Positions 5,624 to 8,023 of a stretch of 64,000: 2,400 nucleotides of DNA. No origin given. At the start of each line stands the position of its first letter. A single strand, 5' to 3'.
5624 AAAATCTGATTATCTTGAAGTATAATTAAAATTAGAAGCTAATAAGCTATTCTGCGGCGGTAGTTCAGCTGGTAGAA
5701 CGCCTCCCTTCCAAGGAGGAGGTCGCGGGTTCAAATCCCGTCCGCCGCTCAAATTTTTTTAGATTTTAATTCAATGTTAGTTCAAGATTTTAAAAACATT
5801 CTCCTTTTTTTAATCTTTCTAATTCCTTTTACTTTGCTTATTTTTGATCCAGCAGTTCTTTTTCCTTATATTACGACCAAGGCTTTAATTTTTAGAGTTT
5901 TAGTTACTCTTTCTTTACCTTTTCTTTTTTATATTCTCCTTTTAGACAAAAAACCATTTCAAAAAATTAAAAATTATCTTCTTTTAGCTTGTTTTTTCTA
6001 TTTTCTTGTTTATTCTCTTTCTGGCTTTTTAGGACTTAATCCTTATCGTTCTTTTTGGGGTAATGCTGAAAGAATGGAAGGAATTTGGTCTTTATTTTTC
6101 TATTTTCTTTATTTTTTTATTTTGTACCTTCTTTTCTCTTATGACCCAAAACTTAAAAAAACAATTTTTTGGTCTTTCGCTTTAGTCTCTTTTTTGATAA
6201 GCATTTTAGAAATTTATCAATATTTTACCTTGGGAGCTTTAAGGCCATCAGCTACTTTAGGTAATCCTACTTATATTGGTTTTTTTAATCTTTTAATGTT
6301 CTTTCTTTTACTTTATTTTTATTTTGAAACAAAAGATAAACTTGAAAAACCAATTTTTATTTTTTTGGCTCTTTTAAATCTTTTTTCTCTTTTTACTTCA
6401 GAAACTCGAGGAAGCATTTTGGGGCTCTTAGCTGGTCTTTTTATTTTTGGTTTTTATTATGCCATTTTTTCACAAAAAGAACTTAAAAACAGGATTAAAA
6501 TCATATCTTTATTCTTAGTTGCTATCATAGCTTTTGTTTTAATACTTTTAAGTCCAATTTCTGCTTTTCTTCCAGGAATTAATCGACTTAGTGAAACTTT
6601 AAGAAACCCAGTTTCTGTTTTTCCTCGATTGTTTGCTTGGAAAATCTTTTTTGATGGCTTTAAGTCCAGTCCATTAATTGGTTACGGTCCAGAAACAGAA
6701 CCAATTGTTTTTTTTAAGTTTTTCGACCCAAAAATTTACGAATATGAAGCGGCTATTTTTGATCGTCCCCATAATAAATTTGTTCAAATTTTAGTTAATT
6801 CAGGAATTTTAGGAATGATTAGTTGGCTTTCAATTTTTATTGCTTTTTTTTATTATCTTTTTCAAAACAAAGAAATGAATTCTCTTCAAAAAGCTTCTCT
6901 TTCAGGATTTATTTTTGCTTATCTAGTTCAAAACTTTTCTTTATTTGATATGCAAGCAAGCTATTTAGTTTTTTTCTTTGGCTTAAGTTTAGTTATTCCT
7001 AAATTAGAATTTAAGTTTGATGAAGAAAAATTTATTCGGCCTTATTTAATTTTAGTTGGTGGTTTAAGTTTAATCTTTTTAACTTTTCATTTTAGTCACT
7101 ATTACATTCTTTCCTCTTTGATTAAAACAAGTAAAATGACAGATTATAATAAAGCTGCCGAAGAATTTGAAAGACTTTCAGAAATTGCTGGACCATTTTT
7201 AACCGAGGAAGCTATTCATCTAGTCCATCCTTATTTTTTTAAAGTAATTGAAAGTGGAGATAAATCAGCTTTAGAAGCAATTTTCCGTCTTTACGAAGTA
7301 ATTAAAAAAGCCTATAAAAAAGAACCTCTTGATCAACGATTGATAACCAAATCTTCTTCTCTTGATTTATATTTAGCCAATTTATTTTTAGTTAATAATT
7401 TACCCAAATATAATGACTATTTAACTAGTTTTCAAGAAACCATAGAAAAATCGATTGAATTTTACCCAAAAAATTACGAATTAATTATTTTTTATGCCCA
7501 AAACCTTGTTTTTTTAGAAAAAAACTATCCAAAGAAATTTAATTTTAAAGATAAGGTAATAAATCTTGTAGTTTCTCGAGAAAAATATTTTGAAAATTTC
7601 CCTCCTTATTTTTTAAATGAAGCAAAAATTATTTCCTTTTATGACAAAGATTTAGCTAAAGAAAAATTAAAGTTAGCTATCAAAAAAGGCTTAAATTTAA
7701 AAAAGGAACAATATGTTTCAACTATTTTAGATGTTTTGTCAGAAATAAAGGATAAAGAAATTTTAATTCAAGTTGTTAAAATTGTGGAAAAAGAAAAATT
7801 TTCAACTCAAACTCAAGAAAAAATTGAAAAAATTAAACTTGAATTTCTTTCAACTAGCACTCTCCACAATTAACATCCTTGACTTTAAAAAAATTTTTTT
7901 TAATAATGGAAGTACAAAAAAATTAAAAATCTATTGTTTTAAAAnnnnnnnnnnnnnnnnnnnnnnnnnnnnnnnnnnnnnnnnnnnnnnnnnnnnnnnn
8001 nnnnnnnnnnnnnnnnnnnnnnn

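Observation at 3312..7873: Candidate O-linked protein glycosylation pair: PSQ-repeat surface protein next to a Wzy_C/O-OTase-like membrane protein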

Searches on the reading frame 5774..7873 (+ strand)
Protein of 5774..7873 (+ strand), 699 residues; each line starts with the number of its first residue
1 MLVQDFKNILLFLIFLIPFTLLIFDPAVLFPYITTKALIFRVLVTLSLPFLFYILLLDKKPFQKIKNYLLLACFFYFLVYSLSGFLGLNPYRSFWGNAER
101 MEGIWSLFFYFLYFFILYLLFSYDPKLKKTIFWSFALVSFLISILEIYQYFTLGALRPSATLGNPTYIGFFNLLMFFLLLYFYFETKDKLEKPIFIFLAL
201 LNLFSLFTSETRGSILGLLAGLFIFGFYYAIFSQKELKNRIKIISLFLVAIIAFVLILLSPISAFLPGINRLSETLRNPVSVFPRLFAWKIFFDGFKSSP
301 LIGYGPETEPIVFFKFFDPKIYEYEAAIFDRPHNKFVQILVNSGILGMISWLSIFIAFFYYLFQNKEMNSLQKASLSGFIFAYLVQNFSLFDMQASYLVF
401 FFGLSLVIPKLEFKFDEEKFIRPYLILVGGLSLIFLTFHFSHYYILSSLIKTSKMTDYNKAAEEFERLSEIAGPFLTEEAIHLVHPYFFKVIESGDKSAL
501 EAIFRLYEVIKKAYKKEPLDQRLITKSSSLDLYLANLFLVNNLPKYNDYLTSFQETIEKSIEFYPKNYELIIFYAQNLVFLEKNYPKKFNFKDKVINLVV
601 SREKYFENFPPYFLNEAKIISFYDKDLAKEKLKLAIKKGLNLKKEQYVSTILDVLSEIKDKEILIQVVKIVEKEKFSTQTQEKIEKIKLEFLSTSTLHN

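Call 4: search_protein_families(library=pfam, proteins=[window:5774-7873:+], max_evalue=1)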
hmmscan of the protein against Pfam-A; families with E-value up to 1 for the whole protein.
window:5774-7873:+ (699 aa): 4 families
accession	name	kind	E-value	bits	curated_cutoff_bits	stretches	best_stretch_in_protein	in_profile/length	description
PF04932.20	Wzy_C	-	1.9e-20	73.6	31.7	1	198-352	2-149/149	O-Antigen ligase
PF13120.11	DUF3974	-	0.018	15.6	25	1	420-497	3-76/126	Domain of unknown function (DUF3974)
PF25592.1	DUF7937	-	0.44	9.8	31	1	207-261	339-396/402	Domain of unknown function (DUF7937)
PF07225.17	NDUF_B4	-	0.51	10.7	21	0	202-239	71-108/124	NADH-ubiquinone oxidoreductase B15 subunit (NDUFB4)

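Call 5: search_protein_families(library=ncbifam, proteins=[window:5774-7873:+], max_evalue=1)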
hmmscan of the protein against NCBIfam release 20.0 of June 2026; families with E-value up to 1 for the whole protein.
window:5774-7873:+ (699 aa): 2 families
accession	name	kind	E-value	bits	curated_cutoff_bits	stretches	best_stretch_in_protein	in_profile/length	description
TIGR00947.1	2A73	equivalog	0.00018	20.6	366.4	1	101-359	93-362/425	IctB family putative bicarbonate transporter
NF041559.1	BTH_I2691_fam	subfamily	0.065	11.7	150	1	209-372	734-826/858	T6SS effector BTH_I2691 family protein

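Call 12: find_homologous_proteins(query=window:5774-7873:+)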
Query window:5774-7873:+ (699 aa): 190 proteins with E <= 0.001 among 8000 candidates; the best 120 are listed.
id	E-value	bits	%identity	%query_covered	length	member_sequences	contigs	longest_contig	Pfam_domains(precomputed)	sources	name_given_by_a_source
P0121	0.0e+0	1488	100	100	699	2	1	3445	PF04932.21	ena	-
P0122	0.0e+0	1310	86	100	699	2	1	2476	PF04932.21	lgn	-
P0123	8.8e-267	905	64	99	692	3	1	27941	PF04932.21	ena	-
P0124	9.4e-266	902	64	100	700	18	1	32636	PF04932.21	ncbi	-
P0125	1.8e-256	871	61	100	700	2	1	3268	PF04932.21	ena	-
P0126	1.2e-236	806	58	100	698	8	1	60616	PF04932.21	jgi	-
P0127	1.5e-202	693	51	99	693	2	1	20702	PF04932.21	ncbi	ncbi:MAG: hypothetical protein C4348_01495 [Patescibacteria group bacterium]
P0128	5.8e-197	675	53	97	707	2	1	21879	PF04932.21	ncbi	-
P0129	1.9e-179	617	48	98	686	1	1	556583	PF04932.21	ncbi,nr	ncbi:MAG: hypothetical protein KatS3mg096_192 [Candidatus Parcubacteria bacterium]|nr:MAG: hypotheti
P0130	5.1e-179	615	48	98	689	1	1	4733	PF04932.21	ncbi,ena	-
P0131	1.4e-178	614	49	99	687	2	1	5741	PF14559.13,PF23233.2,PF04932.21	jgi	-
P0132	2.8e-176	606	47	100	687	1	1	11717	PF23233.2,PF04932.21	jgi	jgi:O-antigen ligase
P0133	2.0e-175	604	48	99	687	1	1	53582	PF14559.13,PF04932.21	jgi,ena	-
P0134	2.3e-175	603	48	99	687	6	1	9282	PF23233.2,PF04932.21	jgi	jgi:O-antigen ligase/Tfp pilus assembly protein PilF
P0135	6.3e-175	602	47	100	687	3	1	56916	PF14559.13,PF23233.2,PF04932.21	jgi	jgi:O-antigen ligase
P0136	8.2e-175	602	46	98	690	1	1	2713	PF04932.21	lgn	-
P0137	1.9e-174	600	47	99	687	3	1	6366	PF14559.13,PF23233.2,PF04932.21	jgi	jgi:O-antigen ligase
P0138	3.5e-174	599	47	100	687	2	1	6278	PF14559.13,PF23233.2,PF04932.21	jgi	jgi:O-antigen ligase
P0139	1.0e-173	598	47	100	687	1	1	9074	PF14559.13,PF13431.13,PF04932.21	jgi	jgi:O-antigen ligase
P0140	2.5e-173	597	48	99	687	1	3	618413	PF14559.13,PF04932.21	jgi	jgi:O-antigen ligase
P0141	9.2e-170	585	46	99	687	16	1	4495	PF04932.21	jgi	jgi:O-antigen ligase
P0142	6.9e-168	579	47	98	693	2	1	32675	PF04932.21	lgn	-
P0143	1.6e-165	571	47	99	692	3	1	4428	PF14559.13,PF04932.21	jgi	jgi:O-antigen ligase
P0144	9.2e-165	568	46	98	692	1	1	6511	PF04932.21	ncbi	-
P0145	1.0e-164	568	45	98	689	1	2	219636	PF04932.21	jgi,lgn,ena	-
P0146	2.9e-164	567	47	98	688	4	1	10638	PF04932.21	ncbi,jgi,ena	jgi:O-antigen ligase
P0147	4.3e-163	563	46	98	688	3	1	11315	PF04932.21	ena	-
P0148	5.1e-163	563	47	98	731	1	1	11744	PF04932.21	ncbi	-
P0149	4.4e-162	559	45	98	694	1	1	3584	PF04932.21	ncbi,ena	-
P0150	6.9e-162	559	46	98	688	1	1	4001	PF04932.21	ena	-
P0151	7.0e-162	559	47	98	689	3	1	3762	PF14559.13,PF04932.21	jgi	-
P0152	1.1e-161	558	47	98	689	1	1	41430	PF04932.21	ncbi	-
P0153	6.4e-160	552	45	98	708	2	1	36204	PF23233.2,PF04932.21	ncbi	-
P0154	4.2e-158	546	45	99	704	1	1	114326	PF04932.21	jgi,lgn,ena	-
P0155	6.7e-158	546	45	99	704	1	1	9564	PF23233.2,PF04932.21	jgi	-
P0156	3.5e-157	543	47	90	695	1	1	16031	PF04932.21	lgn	-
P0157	3.9e-155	536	44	97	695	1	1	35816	PF04932.21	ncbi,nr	ncbi:MAG: O-antigen ligase family protein [Patescibacteria group bacterium]|nr:O-antigen ligase fami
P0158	1.9e-154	534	45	97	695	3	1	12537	PF04932.21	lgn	-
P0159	3.6e-154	533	45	97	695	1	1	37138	PF04932.21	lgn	-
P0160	2.2e-150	521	43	96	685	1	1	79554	PF04932.21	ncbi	-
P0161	2.9e-150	520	46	94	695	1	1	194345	PF04932.21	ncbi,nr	ncbi:MAG: hypothetical protein KatS3mg093_195 [Candidatus Parcubacteria bacterium]|nr:MAG: hypotheti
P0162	3.4e-149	517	44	100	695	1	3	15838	PF04932.21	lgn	-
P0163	2.5e-144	501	58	62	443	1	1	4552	PF04932.21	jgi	jgi:O-antigen ligase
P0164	1.9e-142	495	42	99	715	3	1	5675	PF04932.21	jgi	jgi:O-antigen ligase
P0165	9.4e-123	429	66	45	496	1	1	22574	PF08471.16,PF04932.21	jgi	jgi:hypothetical protein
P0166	6.2e-116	407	37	95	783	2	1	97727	PF04932.21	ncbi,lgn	-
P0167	1.1e-114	403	37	96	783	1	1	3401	PF04932.21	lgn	-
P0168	2.1e-113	399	44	73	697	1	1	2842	PF04932.21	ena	-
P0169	3.6e-109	385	37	91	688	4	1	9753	PF14559.13,PF13428.13,PF25474.2,PF04932.21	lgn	-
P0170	2.3e-108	382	41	73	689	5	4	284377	PF04932.21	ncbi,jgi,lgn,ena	jgi:O-antigen ligase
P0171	3.0e-107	378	38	93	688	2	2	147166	PF04932.21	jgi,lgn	jgi:O-antigen ligase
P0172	1.1e-106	376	39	81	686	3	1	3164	PF04932.21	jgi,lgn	jgi:O-antigen ligase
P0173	1.8e-106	376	38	96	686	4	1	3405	PF14559.13,PF12895.14,PF13428.13,PF07719.24,PF04932.21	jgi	jgi:O-antigen ligase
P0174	3.2e-105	372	40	74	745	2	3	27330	PF04932.21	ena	-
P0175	4.6e-103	364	41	75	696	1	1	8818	PF14559.13,PF04932.21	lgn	-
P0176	1.0e-100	357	36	82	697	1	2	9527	PF13431.13,PF13428.13,PF04932.21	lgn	-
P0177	3.9e-100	355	38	81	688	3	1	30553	PF14559.13,PF13431.13,PF12895.14,PF13428.13,PF04932.21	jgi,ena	-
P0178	1.6e-99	353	37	82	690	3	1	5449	PF14559.13,PF13431.13,PF25058.2,PF12895.14,PF13424.13,PF13428.13,PF13181.13,PF13174.13,PF04932.21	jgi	-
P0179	2.0e-99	352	37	82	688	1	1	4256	PF14559.13,PF13431.13,PF25058.2,PF13428.13,PF04932.21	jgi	-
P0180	6.9e-98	347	34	98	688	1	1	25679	PF14559.13,PF13431.13,PF25058.2,PF13428.13,PF04932.21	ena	-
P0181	1.1e-97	347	36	82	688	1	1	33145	PF14559.13,PF13431.13,PF25058.2,PF13428.13,PF04932.21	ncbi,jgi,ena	ncbi:MAG: O-antigen ligase family protein [Minisyncoccia bacterium]|jgi:O-antigen ligase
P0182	1.6e-97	346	37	81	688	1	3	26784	PF14559.13,PF13431.13,PF13428.13,PF04932.21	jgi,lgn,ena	-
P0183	2.7e-97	345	37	81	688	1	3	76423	PF14559.13,PF13431.13,PF13428.13,PF04932.21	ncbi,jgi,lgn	-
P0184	3.1e-97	345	43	63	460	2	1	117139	PF14559.13,PF23233.2,PF04932.21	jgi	jgi:hypothetical protein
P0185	5.4e-97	344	37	81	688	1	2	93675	PF14559.13,PF13431.13,PF13428.13,PF04932.21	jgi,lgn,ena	-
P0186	2.3e-96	342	36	83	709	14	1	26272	PF04932.21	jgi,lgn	jgi:hypothetical protein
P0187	8.2e-96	340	36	97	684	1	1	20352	PF14559.13,PF13431.13,PF13428.13,PF04932.21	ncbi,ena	-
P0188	2.2e-95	339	36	97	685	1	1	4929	PF14559.13,PF13428.13,PF04932.21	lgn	-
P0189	3.9e-95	338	41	75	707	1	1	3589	PF04932.21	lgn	-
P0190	3.6e-94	335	38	86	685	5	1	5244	PF14559.13,PF13431.13,PF13428.13,PF04932.21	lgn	-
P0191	7.3e-89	317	39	76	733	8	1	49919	PF04932.21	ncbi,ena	-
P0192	3.3e-88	315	36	77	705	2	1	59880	PF14559.13,PF04932.21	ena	-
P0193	4.3e-84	302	42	61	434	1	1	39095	PF14559.13,PF04932.21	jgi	jgi:hypothetical protein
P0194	5.7e-84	301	35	89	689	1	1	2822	PF04932.21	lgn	-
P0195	2.9e-82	296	42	61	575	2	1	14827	PF14559.13,PF13431.13,PF00515.35,PF12895.14,PF13432.13,PF13428.13,PF13181.13,PF07719.24,PF13174.13,PF13374.13,PF04932.21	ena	-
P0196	6.2e-80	288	36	80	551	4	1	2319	PF14559.13,PF13428.13,PF04932.21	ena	-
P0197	3.7e-55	206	33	66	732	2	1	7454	PF13431.13,PF23914.2,PF13414.13,PF13428.13,PF14559.13,PF13371.13,PF00515.35,PF13424.13,PF21033.5,PF13432.13,PF13181.13,PF07719.24,PF04932.21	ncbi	-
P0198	6.5e-49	185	31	57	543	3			PF04932.21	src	-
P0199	2.4e-48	184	30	56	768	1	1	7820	PF14559.13,PF13431.13,PF23914.2,PF00515.35,PF13424.13,PF13432.13,PF13181.13,PF07719.24,PF04932.21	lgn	-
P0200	1.0e-46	178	31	62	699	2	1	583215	PF14559.13,PF23914.2,PF00515.35,PF12895.14,PF13424.13,PF13176.13,PF13432.13,PF13428.13,PF13181.13,PF07719.24,PF04932.21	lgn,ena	-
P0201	5.7e-46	176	28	83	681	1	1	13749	PF04932.21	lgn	-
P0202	1.0e-44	172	32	56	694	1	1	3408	PF14559.13,PF07719.24,PF04932.21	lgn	-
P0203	1.6e-44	171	30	57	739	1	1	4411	PF14559.13,PF12895.14,PF13432.13,PF04932.21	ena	-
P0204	3.3e-44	170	32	58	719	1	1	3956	PF14559.13,PF13431.13,PF23914.2,PF00515.35,PF12895.14,PF09295.17,PF13428.13,PF13181.13,PF07719.24,PF04932.21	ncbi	-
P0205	4.0e-44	170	32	58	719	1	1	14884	PF14559.13,PF13431.13,PF23914.2,PF00515.35,PF12895.14,PF09295.17,PF13428.13,PF13181.13,PF07719.24,PF04932.21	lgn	-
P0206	7.9e-44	169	33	64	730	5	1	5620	PF25063.1,PF13431.13,PF23914.2,PF13414.13,PF13428.13,PF14559.13,PF00515.35,PF12895.14,PF13424.13,PF21033.5,PF13181.13,PF14561.13,PF07719.24,PF04932.21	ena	-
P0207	1.1e-43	168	32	56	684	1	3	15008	PF14559.13,PF04932.21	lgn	-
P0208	2.8e-43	167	30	52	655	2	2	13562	PF14559.13,PF23914.2,PF00515.35,PF12895.14,PF13424.13,PF13432.13,PF13428.13,PF13181.13,PF14561.13,PF07719.24,PF04932.21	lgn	-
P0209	3.1e-43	167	32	58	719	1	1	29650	PF14559.13,PF13431.13,PF23914.2,PF00515.35,PF12895.14,PF09295.17,PF13428.13,PF13181.13,PF07719.24,PF04932.21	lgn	-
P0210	4.8e-43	166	29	82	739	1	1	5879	PF13431.13,PF23914.2,PF13414.13,PF25058.2,PF13176.13,PF12569.15,PF13428.13,PF14559.13,PF00515.35,PF12895.14,PF13424.13,PF21033.5,PF13432.13,PF13181.13,PF14561.13,PF07719.24,PF04932.21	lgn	-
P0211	5.9e-43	166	32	56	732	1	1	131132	PF25063.1,PF13431.13,PF23914.2,PF13414.13,PF25058.2,PF13176.13,PF12569.15,PF13428.13,PF13374.13,PF14559.13,PF13371.13,PF00515.35,PF12895.14,PF13424.13,PF21033.5,PF13432.13,PF13181.13,PF14561.13,PF07719.24,PF13174.13,PF04932.21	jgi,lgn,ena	-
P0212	2.4e-42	164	33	56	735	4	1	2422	PF13431.13,PF23914.2,PF13414.13,PF13428.13,PF14559.13,PF12895.14,PF13424.13,PF21033.5,PF13181.13,PF14561.13,PF07719.24,PF04932.21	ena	-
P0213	3.3e-42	163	33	58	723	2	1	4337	PF00515.35,PF13424.13,PF13181.13,PF07719.24,PF04932.21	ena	-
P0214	3.3e-42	163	25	73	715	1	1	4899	PF14559.13,PF04932.21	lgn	-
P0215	3.5e-42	163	30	60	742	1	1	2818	PF14559.13,PF00515.35,PF13424.13,PF13432.13,PF13428.13,PF13181.13,PF07719.24,PF04932.21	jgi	-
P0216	3.7e-42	163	28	92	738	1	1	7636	PF13431.13,PF23914.2,PF13414.13,PF13428.13,PF00637.27,PF14559.13,PF00515.35,PF12895.14,PF13424.13,PF21033.5,PF13432.13,PF13181.13,PF14561.13,PF07719.24,PF13174.13,PF04932.21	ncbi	-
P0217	5.1e-42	163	28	68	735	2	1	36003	PF25063.1,PF23914.2,PF13428.13,PF14559.13,PF00515.35,PF12895.14,PF13424.13,PF21033.5,PF13181.13,PF14561.13,PF07719.24,PF04932.21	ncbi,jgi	ncbi:MAG: O-antigen ligase family protein [Candidatus Paceibacterota bacterium]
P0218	5.3e-42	163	33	57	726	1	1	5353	PF13431.13,PF23914.2,PF13414.13,PF13428.13,PF14559.13,PF00515.35,PF12895.14,PF13424.13,PF21033.5,PF13432.13,PF13181.13,PF14561.13,PF07719.24,PF13174.13,PF04932.21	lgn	-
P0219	1.1e-41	162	30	58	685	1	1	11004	PF14559.13,PF13424.13,PF13181.13,PF04932.21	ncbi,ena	-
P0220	1.6e-41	161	28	90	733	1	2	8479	PF25063.1,PF13431.13,PF23914.2,PF25058.2,PF13428.13,PF14559.13,PF13371.13,PF00515.35,PF12895.14,PF13424.13,PF21033.5,PF13181.13,PF14561.13,PF07719.24,PF04932.21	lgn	-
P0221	5.0e-41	159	32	55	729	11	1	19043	PF13431.13,PF13414.13,PF12569.15,PF13428.13,PF14559.13,PF00515.35,PF12895.14,PF13424.13,PF21033.5,PF13432.13,PF13181.13,PF14561.13,PF07719.24,PF04932.21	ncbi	-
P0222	1.0e-40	158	29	65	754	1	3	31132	PF25063.1,PF13431.13,PF23914.2,PF13428.13,PF14559.13,PF00515.35,PF12895.14,PF13424.13,PF21033.5,PF13181.13,PF14561.13,PF07719.24,PF04932.21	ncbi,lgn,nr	ncbi:MAG: O-antigen ligase family protein [Candidatus Terrybacteria bacterium]|nr:O-antigen ligase f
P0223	1.4e-40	158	28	80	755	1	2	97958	PF13431.13,PF23914.2,PF13176.13,PF12569.15,PF13428.13,PF14559.13,PF00515.35,PF12895.14,PF13424.13,PF21033.5,PF13432.13,PF13429.13,PF13181.13,PF14561.13,PF07719.24,PF13174.13,PF04932.21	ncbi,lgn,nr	ncbi:O-antigen ligase family protein [Candidatus Giovannonibacteria bacterium]|nr:O-antigen ligase f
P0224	3.3e-40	157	31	58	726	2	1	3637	PF14559.13,PF13428.13,PF04932.21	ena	-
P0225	5.1e-40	156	28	56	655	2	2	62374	PF14559.13,PF23914.2,PF00515.35,PF13424.13,PF13432.13,PF13181.13,PF07719.24,PF04932.21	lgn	-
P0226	6.6e-40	156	26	100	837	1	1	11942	PF04932.21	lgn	-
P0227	8.1e-40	155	30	57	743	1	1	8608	PF04932.21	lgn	-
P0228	1.5e-39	155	35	58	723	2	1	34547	PF00515.35,PF13424.13,PF13181.13,PF07719.24,PF04932.21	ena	-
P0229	1.9e-38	151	30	57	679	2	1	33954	PF04932.21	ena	-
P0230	2.0e-38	151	29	56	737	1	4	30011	PF14559.13,PF13371.13,PF04932.21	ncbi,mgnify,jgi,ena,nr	ncbi:hypothetical protein CL653_01330 [bacterium]|mgnify:CR=1 FL=1|nr:hypothetical protein [bacteriu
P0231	4.9e-38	150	32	57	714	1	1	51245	PF23914.2,PF00515.35,PF21033.5,PF13432.13,PF13181.13,PF07719.24,PF04932.21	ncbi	-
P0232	6.6e-38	149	32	55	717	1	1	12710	PF13431.13,PF23914.2,PF13414.13,PF13176.13,PF13428.13,PF14559.13,PF13371.13,PF00515.35,PF12895.14,PF13424.13,PF21033.5,PF13432.13,PF13181.13,PF14561.13,PF07719.24,PF13174.13,PF04932.21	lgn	-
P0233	6.7e-38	149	33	51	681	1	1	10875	PF13431.13,PF23914.2,PF13414.13,PF12569.15,PF13428.13,PF14559.13,PF12895.14,PF13424.13,PF21033.5,PF13181.13,PF14561.13,PF07719.24,PF04932.21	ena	-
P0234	1.2e-37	148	28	56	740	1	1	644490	PF14559.13,PF13431.13,PF23914.2,PF12895.14,PF13432.13,PF13181.13,PF07719.24,PF04932.21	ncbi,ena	-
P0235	1.6e-37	148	24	93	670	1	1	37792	PF14559.13,PF13431.13,PF13428.13,PF04932.21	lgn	-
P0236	2.4e-37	147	28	55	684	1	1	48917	PF14559.13,PF13431.13,PF13432.13,PF13428.13,PF07719.24,PF04932.21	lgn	-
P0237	2.6e-37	147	31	56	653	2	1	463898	PF13428.13,PF04932.21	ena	-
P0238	3.4e-37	147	32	55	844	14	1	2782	PF04932.21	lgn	-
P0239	3.4e-37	147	28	71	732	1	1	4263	PF14559.13,PF23914.2,PF13432.13,PF13428.13,PF13181.13,PF07719.24,PF13374.13,PF04932.21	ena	-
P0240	1.9e-36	144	29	59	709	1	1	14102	PF14559.13,PF13428.13,PF07719.24,PF04932.21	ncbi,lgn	-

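Call 26: find_encoding_contigs(protein=P0170, flank=8000, max_places=1)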
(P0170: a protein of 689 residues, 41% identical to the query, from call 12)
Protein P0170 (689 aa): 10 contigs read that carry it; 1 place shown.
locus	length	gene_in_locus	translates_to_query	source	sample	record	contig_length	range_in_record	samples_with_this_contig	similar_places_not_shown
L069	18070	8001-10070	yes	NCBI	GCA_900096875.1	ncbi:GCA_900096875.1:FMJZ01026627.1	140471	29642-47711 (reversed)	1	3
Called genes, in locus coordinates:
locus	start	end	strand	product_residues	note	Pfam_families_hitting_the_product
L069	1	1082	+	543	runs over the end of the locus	PF01565:FAD_binding_4, PF02913:FAD-oxidase_C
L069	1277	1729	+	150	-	PF00293:NUDIX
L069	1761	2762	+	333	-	PF01926:MMR_HSR1, PF02421:FeoB_N (faint), PF06071:YchF-GTPase_C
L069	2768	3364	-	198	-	PF12844:HTH_19 (weak), PF13413:HTH_25 (weak)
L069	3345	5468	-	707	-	PF12846:AAA_10 (faint), PF17854:FtsK_alpha, PF01580:FtsK_SpoIIIE, PF01935:DUF87 (weak), PF09397:FtsK_gamma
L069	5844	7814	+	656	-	PF01471:PG_binding_1 (weak)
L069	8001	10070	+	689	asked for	PF04932:Wzy_C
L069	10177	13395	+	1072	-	PF04563:RNA_pol_Rpb2_1, PF04561:RNA_pol_Rpb2_2, PF04565:RNA_pol_Rpb2_3, PF10385:RNA_pol_Rpb2_45, PF00562:RNA_pol_Rpb2_6, PF04560:RNA_pol_Rpb2_7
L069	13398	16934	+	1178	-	PF04997:RNA_pol_Rpb1_1, PF00623:RNA_pol_Rpb1_2, PF04983:RNA_pol_Rpb1_3, PF05000:RNA_pol_Rpb1_4, PF04998:RNA_pol_Rpb1_5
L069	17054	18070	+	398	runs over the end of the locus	PF00009:GTP_EFTU, PF03144:GTP_EFTU_D2, PF03143:GTP_EFTU_D3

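Call 27: find_encoding_contigs(protein=P0200, flank=8000, max_places=1)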
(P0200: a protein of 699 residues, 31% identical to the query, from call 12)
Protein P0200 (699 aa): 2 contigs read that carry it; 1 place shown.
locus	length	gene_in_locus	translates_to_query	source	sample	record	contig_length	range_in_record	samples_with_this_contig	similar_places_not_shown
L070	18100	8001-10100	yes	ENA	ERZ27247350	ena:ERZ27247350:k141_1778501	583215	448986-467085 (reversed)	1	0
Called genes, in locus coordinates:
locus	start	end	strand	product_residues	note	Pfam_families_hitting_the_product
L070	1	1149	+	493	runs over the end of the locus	PF00932:LTD, PF00801:PKD (weak), PF18911:PKD_4 (weak)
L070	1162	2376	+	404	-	PF13439:Glyco_transf_4, PF13579:Glyco_trans_4_4 (weak), PF20706:GT4-conflict, PF00534:Glycos_transf_1, PF13692:Glyco_trans_1_4, PF13524:Glyco_trans_1_2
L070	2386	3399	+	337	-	PF13439:Glyco_transf_4 (faint), PF13692:Glyco_trans_1_4 (weak), PF00534:Glycos_transf_1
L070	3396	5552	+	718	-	PF13439:Glyco_transf_4, PF13579:Glyco_trans_4_4 (weak), PF20706:GT4-conflict, PF00534:Glycos_transf_1, PF13692:Glyco_trans_1_4, PF00534:Glycos_transf_1, PF13692:Glyco_trans_1_4, PF13524:Glyco_trans_1_2 (weak)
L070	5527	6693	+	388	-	PF13579:Glyco_trans_4_4 (weak), PF20706:GT4-conflict, PF00534:Glycos_transf_1, PF13692:Glyco_trans_1_4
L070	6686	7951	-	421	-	PF01943:Polysacc_synt, PF13440:Polysacc_synt_3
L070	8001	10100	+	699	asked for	PF04932:Wzy_C, PF00515:TPR_1 (faint), PF07719:TPR_2 (faint), PF13432:TPR_16 (faint), PF23914:TPR_CcmH_CycH (faint), PF12895:ANAPC3 (faint), PF13424:TPR_12 (weak), PF14559:TPR_19 (weak), +3 more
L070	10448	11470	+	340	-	PF01565:FAD_binding_4, PF02873:MurB_C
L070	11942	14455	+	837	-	PF07517:SecA_DEAD, PF01043:SecA_PP_bind, PF21090:P-loop_SecA, PF07516:SecA_SW, PF02810:SEC-C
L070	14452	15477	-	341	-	PF09587:PGA_cap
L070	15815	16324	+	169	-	-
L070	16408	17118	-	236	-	-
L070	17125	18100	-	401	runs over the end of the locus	PF13506:Glyco_transf_21, PF03142:Chitin_synth_2 (faint), PF13641:Glyco_tranf_2_3, PF00535:Glycos_transf_2, PF10111:Glyco_tranf_2_2, PF13632:Glyco_trans_2_3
